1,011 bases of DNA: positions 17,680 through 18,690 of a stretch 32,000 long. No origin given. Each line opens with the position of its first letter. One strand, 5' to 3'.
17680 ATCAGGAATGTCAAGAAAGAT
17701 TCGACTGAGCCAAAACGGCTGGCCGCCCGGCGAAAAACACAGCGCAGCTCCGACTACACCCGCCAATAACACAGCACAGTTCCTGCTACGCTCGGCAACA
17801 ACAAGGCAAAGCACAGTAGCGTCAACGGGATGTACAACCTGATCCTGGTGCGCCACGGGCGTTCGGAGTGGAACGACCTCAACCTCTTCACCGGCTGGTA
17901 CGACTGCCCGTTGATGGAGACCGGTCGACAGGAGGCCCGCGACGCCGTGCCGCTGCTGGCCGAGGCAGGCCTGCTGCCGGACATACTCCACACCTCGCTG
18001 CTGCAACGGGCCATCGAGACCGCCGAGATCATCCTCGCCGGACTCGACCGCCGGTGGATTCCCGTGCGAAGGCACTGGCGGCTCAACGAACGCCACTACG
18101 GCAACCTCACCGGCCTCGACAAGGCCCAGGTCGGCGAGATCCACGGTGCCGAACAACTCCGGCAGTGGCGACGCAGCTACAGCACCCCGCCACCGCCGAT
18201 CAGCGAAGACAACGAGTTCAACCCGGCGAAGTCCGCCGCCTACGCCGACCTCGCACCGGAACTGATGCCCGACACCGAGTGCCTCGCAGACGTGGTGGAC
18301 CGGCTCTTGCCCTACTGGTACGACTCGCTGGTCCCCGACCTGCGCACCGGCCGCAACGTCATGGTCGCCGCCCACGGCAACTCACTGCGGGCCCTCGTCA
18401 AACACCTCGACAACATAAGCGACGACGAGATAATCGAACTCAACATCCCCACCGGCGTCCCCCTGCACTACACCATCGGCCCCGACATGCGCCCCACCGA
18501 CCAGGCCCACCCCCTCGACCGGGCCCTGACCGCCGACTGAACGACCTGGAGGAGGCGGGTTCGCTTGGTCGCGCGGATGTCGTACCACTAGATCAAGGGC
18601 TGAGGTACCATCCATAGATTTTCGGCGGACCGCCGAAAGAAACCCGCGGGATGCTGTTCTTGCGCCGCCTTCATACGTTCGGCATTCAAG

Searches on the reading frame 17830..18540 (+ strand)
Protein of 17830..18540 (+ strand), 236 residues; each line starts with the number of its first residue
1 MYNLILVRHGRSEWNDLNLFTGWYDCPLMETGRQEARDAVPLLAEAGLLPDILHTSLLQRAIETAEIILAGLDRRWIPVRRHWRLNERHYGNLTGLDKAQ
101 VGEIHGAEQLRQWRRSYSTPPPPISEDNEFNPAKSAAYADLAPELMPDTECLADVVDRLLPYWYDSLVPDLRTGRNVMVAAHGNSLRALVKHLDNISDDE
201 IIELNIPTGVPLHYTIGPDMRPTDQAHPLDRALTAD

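Call 4: search_protein_families(library=pfam, proteins=[window:17830-18540:+], max_evalue=0.01)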
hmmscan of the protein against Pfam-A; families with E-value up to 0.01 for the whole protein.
window:17830-18540:+ (236 aa): 1 family
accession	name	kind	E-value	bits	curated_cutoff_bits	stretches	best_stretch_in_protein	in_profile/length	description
PF00300.27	His_Phos_1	-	5.3e-32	111.5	21.7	1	4-207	1-172/194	Histidine phosphatase superfamily (branch 1)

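Call 57: search_protein_families(library=ncbifam, proteins=[window:17830-18540:+], max_evalue=0.01)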
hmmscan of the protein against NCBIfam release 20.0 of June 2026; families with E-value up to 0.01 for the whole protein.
window:17830-18540:+ (236 aa): 17 families
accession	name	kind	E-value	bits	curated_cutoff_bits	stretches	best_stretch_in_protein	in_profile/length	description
NF010718.0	PRK14120.1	equivalog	9.7e-101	336.2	366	1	1-226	4-227/249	phosphoglyceromutase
TIGR01258.1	pgm_1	subfamily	9.6e-95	316.6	81.7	1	3-227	2-226/245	2,3-bisphosphoglycerate-dependent phosphoglycerate mutase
NF010713.0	PRK14115.1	equivalog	1.4e-90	302.9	305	1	1-225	1-225/248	2,3-diphosphoglycerate-dependent phosphoglycerate mutase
NF010714.0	PRK14116.1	equivalog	1.1e-71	241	401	1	1-217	1-217/229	2,3-diphosphoglycerate-dependent phosphoglycerate mutase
NF010716.0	PRK14118.1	equivalog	7.6e-71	238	409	1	3-218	2-217/227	2,3-diphosphoglycerate-dependent phosphoglycerate mutase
NF010715.0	PRK14117.1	equivalog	2.1e-70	236.8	421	1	1-216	1-216/230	phosphoglycerate mutase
NF010717.0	PRK14119.1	equivalog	3.5e-67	226.3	378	1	1-224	1-224/228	2,3-diphosphoglycerate-dependent phosphoglycerate mutase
NF002339.0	PRK01295.1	equivalog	2e-57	194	316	2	4-122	5-123/206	2,3-bisphosphoglycerate-dependent phosphoglycerate mutase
NF002217.0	PRK01112.1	equivalog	1e-53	182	320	3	147-216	146-215/228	2,3-bisphosphoglycerate-dependent phosphoglycerate mutase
TIGR03162.1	ribazole_cobC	equivalog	1.9e-19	69.7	162.9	2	4-124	1-113/176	alpha-ribazole phosphatase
NF045917.1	PhserinePhPspA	equivalog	2.5e-10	40.4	350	1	1-114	1-108/211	phosphoserine phosphatase PspA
NF005567.0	PRK07238.1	equivalog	4e-10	39.6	326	1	4-122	180-293/378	bifunctional RNase H/acid phosphatase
NF009993.0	PRK13462.1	equivalog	5e-10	39.4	226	1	3-103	7-101/203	acid phosphatase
NF011580.0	PRK15004.1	equivalog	2.7e-09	37.3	250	1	3-94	2-88/203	adenosylcobalamin/alpha-ribazole phosphatase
NF038349.1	dPGM_arch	equivalog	4.7e-09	36.4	225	1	5-95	2-88/194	2,3-diphosphoglycerate-dependent phosphoglycerate mutase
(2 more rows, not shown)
